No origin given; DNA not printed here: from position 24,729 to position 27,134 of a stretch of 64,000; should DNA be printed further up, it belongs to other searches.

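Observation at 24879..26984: Stand-alone trypsin-like serine protease fused to an Endonuclease I domain, with no signal peptide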

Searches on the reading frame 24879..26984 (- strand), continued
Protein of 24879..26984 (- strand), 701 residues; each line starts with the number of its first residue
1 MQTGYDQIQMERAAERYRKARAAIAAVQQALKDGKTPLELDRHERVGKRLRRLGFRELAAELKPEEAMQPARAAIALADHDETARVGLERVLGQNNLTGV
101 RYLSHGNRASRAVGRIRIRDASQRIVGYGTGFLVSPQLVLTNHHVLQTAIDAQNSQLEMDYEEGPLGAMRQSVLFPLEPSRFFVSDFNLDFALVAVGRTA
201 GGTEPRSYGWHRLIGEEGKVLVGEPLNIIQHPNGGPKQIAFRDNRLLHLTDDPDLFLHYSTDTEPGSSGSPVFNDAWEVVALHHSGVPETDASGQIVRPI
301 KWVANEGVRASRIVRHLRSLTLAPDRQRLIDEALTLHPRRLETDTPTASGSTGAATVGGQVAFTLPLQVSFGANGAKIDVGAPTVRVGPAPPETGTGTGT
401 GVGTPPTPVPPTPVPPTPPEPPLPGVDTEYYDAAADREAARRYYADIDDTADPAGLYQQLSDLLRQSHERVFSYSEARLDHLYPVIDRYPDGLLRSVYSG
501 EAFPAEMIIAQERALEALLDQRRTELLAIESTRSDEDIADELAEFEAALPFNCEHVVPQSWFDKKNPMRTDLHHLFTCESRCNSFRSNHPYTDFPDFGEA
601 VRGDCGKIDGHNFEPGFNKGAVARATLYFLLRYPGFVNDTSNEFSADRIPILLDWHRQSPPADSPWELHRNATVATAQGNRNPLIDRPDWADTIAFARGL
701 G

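Call 56: find_homologous_proteins(query=L043:9998-12034:+, max_evalue=1e-10)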
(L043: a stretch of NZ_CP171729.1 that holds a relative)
Query L043:9998-12034:+ (679 aa): 2870 proteins with E <= 1e-10 among 8000 candidates; the best 120 are listed.
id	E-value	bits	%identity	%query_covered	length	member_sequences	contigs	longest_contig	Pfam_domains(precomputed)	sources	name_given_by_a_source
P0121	0.0e+0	1461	94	100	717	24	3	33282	PF13365.13,PF01223.30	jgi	jgi:endonuclease G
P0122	0.0e+0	1345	88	100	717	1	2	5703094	PF13365.13,PF01223.30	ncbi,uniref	ncbi:DNA/RNA non-specific endonuclease [Mesorhizobium sp. WSM2239]|uniref:DNA/RNA non-specific endon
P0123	0.0e+0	1259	84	100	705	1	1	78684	PF13365.13,PF01223.30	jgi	jgi:endonuclease G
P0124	0.0e+0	1258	83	100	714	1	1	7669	PF13365.13,PF01223.30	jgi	jgi:endonuclease G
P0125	0.0e+0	1168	76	100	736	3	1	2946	PF13365.13,PF01223.30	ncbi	-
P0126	0.0e+0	1138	75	100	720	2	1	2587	PF13365.13,PF01223.30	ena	-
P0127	0.0e+0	1108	73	100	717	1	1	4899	PF13365.13,PF01223.30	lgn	-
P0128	0.0e+0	1072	71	100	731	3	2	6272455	PF13365.13,PF01223.30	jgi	jgi:endonuclease G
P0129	2.9e-292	989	66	100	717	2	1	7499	PF13365.13,PF01223.30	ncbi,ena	-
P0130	8.8e-285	965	65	100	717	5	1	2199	PF13365.13,PF01223.30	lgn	-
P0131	1.9e-283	960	64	100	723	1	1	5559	PF13365.13,PF01223.30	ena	-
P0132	2.6e-280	950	64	100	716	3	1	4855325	PF13365.13,PF01223.30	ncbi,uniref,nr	ncbi:endonuclease [Nitratireductor mangrovi]|uniref:Serine protease n=1 Tax=Nitratireductor mangrovi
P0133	7.5e-279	945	64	100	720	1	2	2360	PF13365.13,PF01223.30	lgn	-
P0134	2.0e-277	940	64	100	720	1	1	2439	PF13365.13,PF01223.30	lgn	-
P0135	1.6e-258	878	92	63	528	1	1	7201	PF13365.13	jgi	jgi:endonuclease G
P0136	7.6e-256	869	93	55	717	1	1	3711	PF13365.13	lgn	-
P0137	2.9e-254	864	60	100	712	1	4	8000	PF13365.13,PF01223.30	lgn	-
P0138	6.0e-228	777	57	100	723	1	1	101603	PF13365.13,PF01223.30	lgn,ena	-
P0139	5.3e-225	767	55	100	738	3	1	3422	PF13365.13,PF01223.30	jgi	-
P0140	2.4e-191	656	49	97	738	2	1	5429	PF13365.13,PF01223.30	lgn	-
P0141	2.4e-190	653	49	100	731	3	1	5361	PF13365.13,PF01223.30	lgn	-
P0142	3.5e-190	652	49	98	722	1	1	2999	PF13365.13,PF01223.30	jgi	jgi:endonuclease G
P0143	2.2e-189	649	48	100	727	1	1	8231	PF13365.13,PF01223.30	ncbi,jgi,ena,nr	ncbi:MAG TPA: DNA/RNA non-specific endonuclease [Thermoanaerobaculia bacterium]|nr:DNA/RNA non-speci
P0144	3.0e-189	649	48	98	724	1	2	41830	PF13365.13,PF01223.30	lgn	-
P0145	3.7e-189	649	49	97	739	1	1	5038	PF13365.13,PF01223.30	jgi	jgi:endonuclease G, mitochondrial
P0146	1.8e-187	643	49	97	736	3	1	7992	PF13365.13,PF01223.30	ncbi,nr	ncbi:MAG: DNA/RNA non-specific endonuclease [Actinomycetota bacterium]|nr:DNA/RNA non-specific endon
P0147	3.5e-187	642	49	97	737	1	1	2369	PF13365.13,PF01223.30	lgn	-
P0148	3.6e-187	642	47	99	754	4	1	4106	PF13365.13,PF01223.30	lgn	-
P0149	6.8e-186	638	50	97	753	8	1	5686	PF13365.13,PF01223.30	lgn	-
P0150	1.4e-185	637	48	98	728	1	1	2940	PF13365.13,PF01223.30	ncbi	-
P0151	7.2e-185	635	48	96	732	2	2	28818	PF13365.13,PF01223.30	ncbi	-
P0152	1.4e-184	634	46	99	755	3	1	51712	PF13365.13,PF01223.30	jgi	jgi:endonuclease G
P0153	3.0e-184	633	48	98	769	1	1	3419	PF13365.13,PF01223.30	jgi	jgi:endonuclease G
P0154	1.3e-183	630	47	97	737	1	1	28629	PF13365.13,PF01223.30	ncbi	-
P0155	2.6e-183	629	44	99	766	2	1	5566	PF13365.13,PF01223.30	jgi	jgi:endonuclease G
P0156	3.5e-183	629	47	98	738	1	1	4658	PF13365.13,PF01223.30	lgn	-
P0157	5.6e-183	628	46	99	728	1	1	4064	PF13365.13,PF01223.30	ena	-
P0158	7.3e-183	628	45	99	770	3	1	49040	PF13365.13,PF01223.30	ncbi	-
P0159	2.9e-181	623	46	98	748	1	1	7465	PF13365.13,PF01223.30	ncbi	ncbi:MAG: DNA/RNA non-specific endonuclease [Candidatus Eisenbacteria bacterium]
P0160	5.1e-181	622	45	99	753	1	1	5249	PF13365.13,PF01223.30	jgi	jgi:endonuclease G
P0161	5.3e-181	622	47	97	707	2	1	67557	PF13365.13,PF01223.30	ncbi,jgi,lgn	jgi:endonuclease G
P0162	1.3e-180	620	46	99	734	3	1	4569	PF13365.13,PF01223.30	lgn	-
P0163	3.2e-180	619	46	99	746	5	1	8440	PF13365.13,PF01223.30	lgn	-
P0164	3.2e-180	619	47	95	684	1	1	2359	PF13365.13,PF01223.30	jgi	jgi:endonuclease G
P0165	5.8e-180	618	46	97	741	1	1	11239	PF13365.13,PF01223.30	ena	-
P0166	5.9e-180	618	47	97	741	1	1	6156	PF13365.13,PF01223.30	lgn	-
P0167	6.4e-180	618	46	98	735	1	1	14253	PF13365.13,PF01223.30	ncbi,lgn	-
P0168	8.1e-180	618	46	98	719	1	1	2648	PF13365.13,PF01223.30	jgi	jgi:endonuclease G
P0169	1.1e-179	617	48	97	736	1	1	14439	PF13365.13,PF01223.30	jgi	jgi:endonuclease G, mitochondrial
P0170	4.0e-179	616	47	100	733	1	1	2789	PF13365.13,PF01223.30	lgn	-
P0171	4.0e-179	616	42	100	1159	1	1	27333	PF13365.13,PF01223.30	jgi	jgi:endonuclease G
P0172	5.4e-179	615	46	97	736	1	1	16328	PF13365.13,PF01223.30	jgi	jgi:endonuclease G, mitochondrial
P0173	8.3e-179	615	45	98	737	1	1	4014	PF13365.13,PF01223.30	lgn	-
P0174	8.6e-179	614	46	98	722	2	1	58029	PF13365.13,PF01223.30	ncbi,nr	ncbi:MAG TPA: DNA/RNA non-specific endonuclease [Planctomycetota bacterium]|nr:DNA/RNA non-specific 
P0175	1.0e-178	614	47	100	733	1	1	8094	PF13365.13,PF01223.30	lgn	-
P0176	1.2e-178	614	48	95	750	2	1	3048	PF13365.13,PF01223.30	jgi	jgi:endonuclease G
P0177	1.2e-178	614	48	98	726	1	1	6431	PF13365.13,PF01223.30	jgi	jgi:endonuclease G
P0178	1.4e-178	614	45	99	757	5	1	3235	PF13365.13,PF01223.30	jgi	jgi:endonuclease G, mitochondrial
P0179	1.5e-178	614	47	98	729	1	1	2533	PF13365.13,PF01223.30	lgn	-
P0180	1.9e-178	613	47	98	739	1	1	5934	PF13365.13,PF01223.30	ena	-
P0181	4.2e-178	612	46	100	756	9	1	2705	PF13365.13,PF01223.30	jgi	jgi:endonuclease G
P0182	6.4e-178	612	46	97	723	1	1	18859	PF13365.13,PF01223.30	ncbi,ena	-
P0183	1.6e-177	610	45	100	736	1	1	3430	PF13365.13,PF01223.30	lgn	-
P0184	1.9e-177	610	46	97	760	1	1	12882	PF13365.13,PF01223.30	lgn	-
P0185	3.9e-177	609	46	98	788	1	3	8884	PF13365.13,PF01223.30,PF00089.33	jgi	jgi:endonuclease G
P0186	4.3e-177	609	45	98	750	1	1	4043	PF13365.13,PF01223.30,PF00089.33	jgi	jgi:endonuclease G, mitochondrial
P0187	4.6e-177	609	45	99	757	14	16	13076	PF13365.13,PF01223.30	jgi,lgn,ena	jgi:endonuclease G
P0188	4.7e-177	609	48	97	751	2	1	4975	PF13365.13,PF01223.30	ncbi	-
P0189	7.8e-177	608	47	97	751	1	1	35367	PF13365.13,PF01223.30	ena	-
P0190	8.0e-177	608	45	98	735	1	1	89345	PF13365.13,PF01223.30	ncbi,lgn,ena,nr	ncbi:MAG TPA: DNA/RNA non-specific endonuclease [Pyrinomonadaceae bacterium]|nr:DNA/RNA non-specific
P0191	8.6e-177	608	46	97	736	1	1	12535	PF13365.13,PF01223.30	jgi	jgi:endonuclease G, mitochondrial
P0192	8.7e-177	608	45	100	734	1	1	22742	PF13365.13,PF01223.30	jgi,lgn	jgi:endonuclease G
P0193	1.1e-176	608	45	100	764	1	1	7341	PF13365.13,PF01223.30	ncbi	ncbi:MAG: DNA/RNA non-specific endonuclease [Beijerinckiaceae bacterium]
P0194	1.8e-176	607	45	99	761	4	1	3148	PF13365.13,PF01223.30,PF00089.33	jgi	jgi:endonuclease G, mitochondrial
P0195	3.5e-176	606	45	95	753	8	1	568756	PF13365.13,PF01223.30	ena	-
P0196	7.2e-176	605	45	100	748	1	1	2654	PF13365.13,PF01223.30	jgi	jgi:endonuclease G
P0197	9.5e-176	604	45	98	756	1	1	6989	PF13365.13,PF01223.30,PF00089.33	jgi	jgi:endonuclease G, mitochondrial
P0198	1.1e-175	604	46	97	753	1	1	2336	PF13365.13,PF01223.30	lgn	-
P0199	1.3e-175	604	45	98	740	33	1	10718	PF13365.13,PF01223.30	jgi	jgi:endonuclease G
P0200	1.9e-175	603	46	98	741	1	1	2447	PF13365.13,PF01223.30,PF00089.33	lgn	-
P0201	2.0e-175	603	45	100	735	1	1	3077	PF13365.13,PF01223.30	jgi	jgi:endonuclease G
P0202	3.4e-175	603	45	99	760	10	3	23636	PF13365.13,PF01223.30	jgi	jgi:endonuclease G, mitochondrial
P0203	5.8e-175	602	47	98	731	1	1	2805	PF13365.13,PF01223.30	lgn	-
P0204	7.9e-175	601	46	100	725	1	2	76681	PF13365.13,PF01223.30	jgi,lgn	jgi:endonuclease G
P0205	1.0e-174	601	46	98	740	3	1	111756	PF13365.13,PF01223.30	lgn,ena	-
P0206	1.2e-174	601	45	98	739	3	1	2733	PF13365.13,PF01223.30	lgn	-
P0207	1.5e-174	600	47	96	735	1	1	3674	PF13365.13,PF01223.30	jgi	jgi:endonuclease G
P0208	1.8e-174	600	45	98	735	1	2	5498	PF13365.13,PF01223.30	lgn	-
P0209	2.3e-174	600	45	98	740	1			PF13365.13,PF01223.30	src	-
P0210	2.4e-174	600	45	100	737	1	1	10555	PF13365.13,PF01223.30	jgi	jgi:endonuclease G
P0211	2.6e-174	600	47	100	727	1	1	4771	PF13365.13,PF01223.30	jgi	-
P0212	3.1e-174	599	46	98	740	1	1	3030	PF13365.13,PF01223.30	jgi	-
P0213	3.6e-174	599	45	94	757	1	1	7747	PF13365.13,PF01223.30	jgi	jgi:endonuclease G, mitochondrial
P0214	7.4e-174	598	47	98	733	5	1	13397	PF13365.13,PF01223.30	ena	-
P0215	1.7e-173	597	45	98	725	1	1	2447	PF13365.13,PF01223.30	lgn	-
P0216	1.7e-173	597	45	98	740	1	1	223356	PF13365.13,PF01223.30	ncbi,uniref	ncbi:DNA/RNA non-specific endonuclease [Nibrella saemangeumensis]|uniref:DNA/RNA non-specific endonu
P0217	2.0e-173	597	46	98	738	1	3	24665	PF13365.13,PF01223.30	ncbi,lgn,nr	ncbi:MAG: DNA/RNA non-specific endonuclease [Acidobacteria bacterium]|nr:DNA/RNA non-specific endonu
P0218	2.1e-173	597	44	100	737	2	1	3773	PF13365.13,PF01223.30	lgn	-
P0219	2.2e-173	597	45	98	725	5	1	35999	PF13365.13,PF01223.30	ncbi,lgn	ncbi:MAG TPA: DNA/RNA non-specific endonuclease [Pyrinomonadaceae bacterium]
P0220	2.6e-173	596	46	95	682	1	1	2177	PF13365.13,PF01223.30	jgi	jgi:endonuclease G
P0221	2.7e-173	596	45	99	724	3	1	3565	PF13365.13,PF01223.30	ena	-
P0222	4.1e-173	596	45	100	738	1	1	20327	PF13365.13,PF01223.30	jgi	jgi:endonuclease G, mitochondrial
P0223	5.2e-173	595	46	98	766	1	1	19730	PF13365.13,PF01223.30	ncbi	-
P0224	6.4e-173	595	47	91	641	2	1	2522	PF13365.13,PF01223.30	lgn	-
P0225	1.1e-172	594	47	92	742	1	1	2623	PF13365.13,PF01223.30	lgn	-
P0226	3.2e-172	593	45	98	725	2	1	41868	PF13365.13,PF01223.30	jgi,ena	-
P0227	3.7e-172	593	44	99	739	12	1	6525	PF13365.13,PF01223.30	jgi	jgi:endonuclease G, mitochondrial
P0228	4.5e-172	592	45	99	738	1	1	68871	PF13365.13,PF01223.30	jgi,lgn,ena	jgi:endonuclease G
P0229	6.8e-172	592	45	98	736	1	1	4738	PF13365.13,PF01223.30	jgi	jgi:endonuclease G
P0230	7.8e-172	591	47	98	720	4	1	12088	PF13365.13,PF01223.30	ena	-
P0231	1.3e-171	591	44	99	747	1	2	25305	PF13365.13,PF01223.30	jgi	-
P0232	1.8e-171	590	43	100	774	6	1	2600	PF13365.13,PF01223.30,PF00089.33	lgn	-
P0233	2.1e-171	590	45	100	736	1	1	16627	PF13365.13,PF01223.30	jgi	jgi:endonuclease G, mitochondrial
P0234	6.1e-171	589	47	98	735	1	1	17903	PF13365.13,PF01223.30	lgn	-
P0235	7.2e-171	588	44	96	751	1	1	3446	PF13365.13,PF01223.30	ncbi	ncbi:MAG TPA: DNA/RNA non-specific endonuclease [Pyrinomonadaceae bacterium]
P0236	8.0e-171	588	45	98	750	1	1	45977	PF13365.13,PF01223.30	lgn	-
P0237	9.6e-171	588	43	100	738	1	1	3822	PF13365.13,PF01223.30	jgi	jgi:endonuclease G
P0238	1.1e-170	588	45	98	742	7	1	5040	PF13365.13,PF01223.30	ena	-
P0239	1.2e-170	588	46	99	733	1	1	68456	PF13365.13,PF01223.30,PF00089.33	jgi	jgi:endonuclease G, mitochondrial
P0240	2.9e-170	586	43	98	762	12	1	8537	PF13365.13,PF01223.30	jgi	jgi:endonuclease G, mitochondrial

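Call 66: find_encoding_contigs(protein=P0014, flank=8000, max_places=1)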
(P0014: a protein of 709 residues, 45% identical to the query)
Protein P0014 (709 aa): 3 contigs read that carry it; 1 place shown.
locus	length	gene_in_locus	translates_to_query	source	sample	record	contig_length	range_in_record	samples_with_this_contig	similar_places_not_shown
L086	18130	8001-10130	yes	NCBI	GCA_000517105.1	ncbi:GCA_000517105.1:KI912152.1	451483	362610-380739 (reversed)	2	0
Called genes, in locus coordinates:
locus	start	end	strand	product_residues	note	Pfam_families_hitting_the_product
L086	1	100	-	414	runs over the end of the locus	PF00004:AAA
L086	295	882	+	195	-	-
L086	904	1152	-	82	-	-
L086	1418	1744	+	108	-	PF13546:DDE_5 (weak)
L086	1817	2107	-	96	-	-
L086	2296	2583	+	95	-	PF02604:PhdYeFM_antitox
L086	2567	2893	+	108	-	PF05016:ParE_toxin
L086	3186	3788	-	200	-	PF05565:Sipho_Gp157 (weak)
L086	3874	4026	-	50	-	-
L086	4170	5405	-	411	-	PF10592:AIPR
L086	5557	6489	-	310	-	PF00124:Photo_RC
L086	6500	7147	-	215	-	PF03372:Exo_endo_phos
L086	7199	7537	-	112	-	-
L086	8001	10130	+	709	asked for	PF13365:Trypsin_2, PF04231:Endonuclease_1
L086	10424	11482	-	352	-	PF12849:PBP_like_2, PF12727:PBP_like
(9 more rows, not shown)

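Call 67: find_encoding_contigs(protein=P0064, flank=8000, max_places=1)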
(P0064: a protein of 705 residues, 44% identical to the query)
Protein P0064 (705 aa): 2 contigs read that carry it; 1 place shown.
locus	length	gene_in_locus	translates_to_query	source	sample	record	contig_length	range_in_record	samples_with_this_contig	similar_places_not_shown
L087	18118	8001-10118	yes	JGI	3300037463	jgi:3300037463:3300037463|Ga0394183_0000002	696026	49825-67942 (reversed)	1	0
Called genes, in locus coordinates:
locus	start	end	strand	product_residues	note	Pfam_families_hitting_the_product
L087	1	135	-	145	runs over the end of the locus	PF00692:dUTPase, PF22769:DCD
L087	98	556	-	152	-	PF07681:DoxX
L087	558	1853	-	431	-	PF02441:Flavoprotein, PF04127:DFP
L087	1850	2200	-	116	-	PF01934:HepT-like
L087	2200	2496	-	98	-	PF01909:NTP_transf_2, PF18765:Polbeta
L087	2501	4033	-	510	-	PF03109:ABC1, PF27536:UbiB_helical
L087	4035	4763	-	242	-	PF01209:Ubie_methyltran, PF13489:Methyltransf_23, PF13847:Methyltransf_31, PF08241:Methyltransf_11, PF08242:Methyltransf_12, PF13649:Methyltransf_25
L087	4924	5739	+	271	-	PF01149:Fapy_DNA_glyco, PF06831:H2TH, PF06827:zf-FPG_IleRS (weak)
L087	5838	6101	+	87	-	PF01649:Ribosomal_S20p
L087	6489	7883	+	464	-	PF11638:DnaA_N, PF01695:IstB_IS21, PF00308:Bac_DnaA, PF00004:AAA (faint), PF08299:Bac_DnaA_C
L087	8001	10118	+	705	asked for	PF13365:Trypsin_2, PF04231:Endonuclease_1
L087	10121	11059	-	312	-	PF01963:TraB_PrgY_gumN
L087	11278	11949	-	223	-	PF13590:DUF4136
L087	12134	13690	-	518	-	PF03023:MurJ, PF01554:MatE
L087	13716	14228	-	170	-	PF02556:SecB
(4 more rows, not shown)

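Call 68: find_encoding_contigs(protein=P0097, flank=8000, max_places=1)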
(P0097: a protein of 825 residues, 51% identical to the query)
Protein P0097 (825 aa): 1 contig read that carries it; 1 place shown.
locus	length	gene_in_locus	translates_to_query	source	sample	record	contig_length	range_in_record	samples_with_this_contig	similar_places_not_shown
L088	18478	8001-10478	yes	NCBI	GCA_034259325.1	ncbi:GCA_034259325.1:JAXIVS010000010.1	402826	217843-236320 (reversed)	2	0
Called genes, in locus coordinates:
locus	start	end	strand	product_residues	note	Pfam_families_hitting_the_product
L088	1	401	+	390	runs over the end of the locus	PF02470:MlaD, PF28544:Helical_needle (faint)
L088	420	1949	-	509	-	-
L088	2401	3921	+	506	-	PF03796:DnaB_C (faint), PF06745:ATPase, PF23442:DUF7125 (faint), PF13191:AAA_16 (faint), PF13401:AAA_22 (faint), PF13481:AAA_25 (weak), PF20720:nSTAND3 (faint), PF06745:ATPase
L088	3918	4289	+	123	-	PF00072:Response_reg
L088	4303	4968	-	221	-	PF00149:Metallophos, PF12850:Metallophos_2 (weak)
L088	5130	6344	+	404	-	PF01168:Ala_racemase_N, PF00842:Ala_racemase_C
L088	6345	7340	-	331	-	PF03279:Lip_A_acyltrans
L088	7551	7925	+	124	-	-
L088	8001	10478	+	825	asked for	PF13365:Trypsin_2, PF04231:Endonuclease_1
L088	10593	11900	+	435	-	PF00069:Pkinase, PF07714:PK_Tyr_Ser-Thr, PF06293:Kdo, PF03109:ABC1 (weak)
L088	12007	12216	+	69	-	-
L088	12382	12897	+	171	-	-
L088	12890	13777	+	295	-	-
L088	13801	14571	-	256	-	-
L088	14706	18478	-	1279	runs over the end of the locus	PF01048:PNP_UDP_1 (faint), PF07721:TPR_4 (faint), PF13428:TPR_14 (faint), PF07719:TPR_2 (faint), PF13174:TPR_6 (faint), PF13374:TPR_10 (faint), PF13424:TPR_12 (weak), PF13424:TPR_12 (weak), +4 more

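Call 69: find_encoding_contigs(protein=P0008, flank=8000, max_places=1)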
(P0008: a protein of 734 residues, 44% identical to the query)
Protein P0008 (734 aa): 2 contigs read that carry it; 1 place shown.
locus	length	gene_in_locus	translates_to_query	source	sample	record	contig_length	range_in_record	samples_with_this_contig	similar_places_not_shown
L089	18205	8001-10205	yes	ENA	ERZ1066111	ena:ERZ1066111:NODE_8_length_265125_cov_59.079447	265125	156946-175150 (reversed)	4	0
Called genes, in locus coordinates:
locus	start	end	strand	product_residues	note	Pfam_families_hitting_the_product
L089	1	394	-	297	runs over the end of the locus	PF03631:Virul_fac_BrkB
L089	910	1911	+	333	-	-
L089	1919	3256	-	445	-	PF12890:DHOase (weak), PF01979:Amidohydro_1, PF07969:Amidohydro_3 (weak)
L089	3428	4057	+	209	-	PF10502:Peptidase_S26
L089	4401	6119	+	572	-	PF03109:ABC1, PF27536:UbiB_helical (faint)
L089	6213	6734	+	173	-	PF09990:DUF2231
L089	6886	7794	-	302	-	PF20030:bpMoxR, PF01078:Mg_chelatase (faint), PF00004:AAA (weak), PF07726:AAA_3, PF07728:AAA_5, PF17863:AAA_lid_2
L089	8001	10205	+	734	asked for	PF13365:Trypsin_2, PF04231:Endonuclease_1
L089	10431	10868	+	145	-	-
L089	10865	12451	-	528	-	PF02113:Peptidase_S13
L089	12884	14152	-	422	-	PF00149:Metallophos, PF12850:Metallophos_2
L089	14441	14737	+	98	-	PF13319:DUF4090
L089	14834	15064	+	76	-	PF09720:Unstab_antitox (weak)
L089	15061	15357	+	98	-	PF05016:ParE_toxin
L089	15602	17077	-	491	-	PF01565:FAD_binding_4, PF02913:FAD-oxidase_C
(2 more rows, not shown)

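Call 70: search_dna_similar(query=window:24879-26984:-, collection=phages, mode=protein, max_rows=12)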
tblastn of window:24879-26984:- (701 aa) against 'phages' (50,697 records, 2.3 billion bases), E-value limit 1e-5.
Records with a match: 2; places in all: 2; records where one place covers at least 80% of the query: 0.
Best place of each record, by identity: <60% 2.
By first word of the organism name: Bacteriophage 2.
By host as written in the record: - 2.
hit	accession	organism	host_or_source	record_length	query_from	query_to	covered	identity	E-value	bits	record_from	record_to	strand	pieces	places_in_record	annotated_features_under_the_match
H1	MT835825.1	Bacteriophage sp.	human fecal samples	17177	551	694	21%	37.7%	5e-9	66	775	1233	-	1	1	record has no annotation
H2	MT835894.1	Bacteriophage sp.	human fecal samples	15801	551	696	21%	32.2%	1e-10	71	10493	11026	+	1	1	record has no annotation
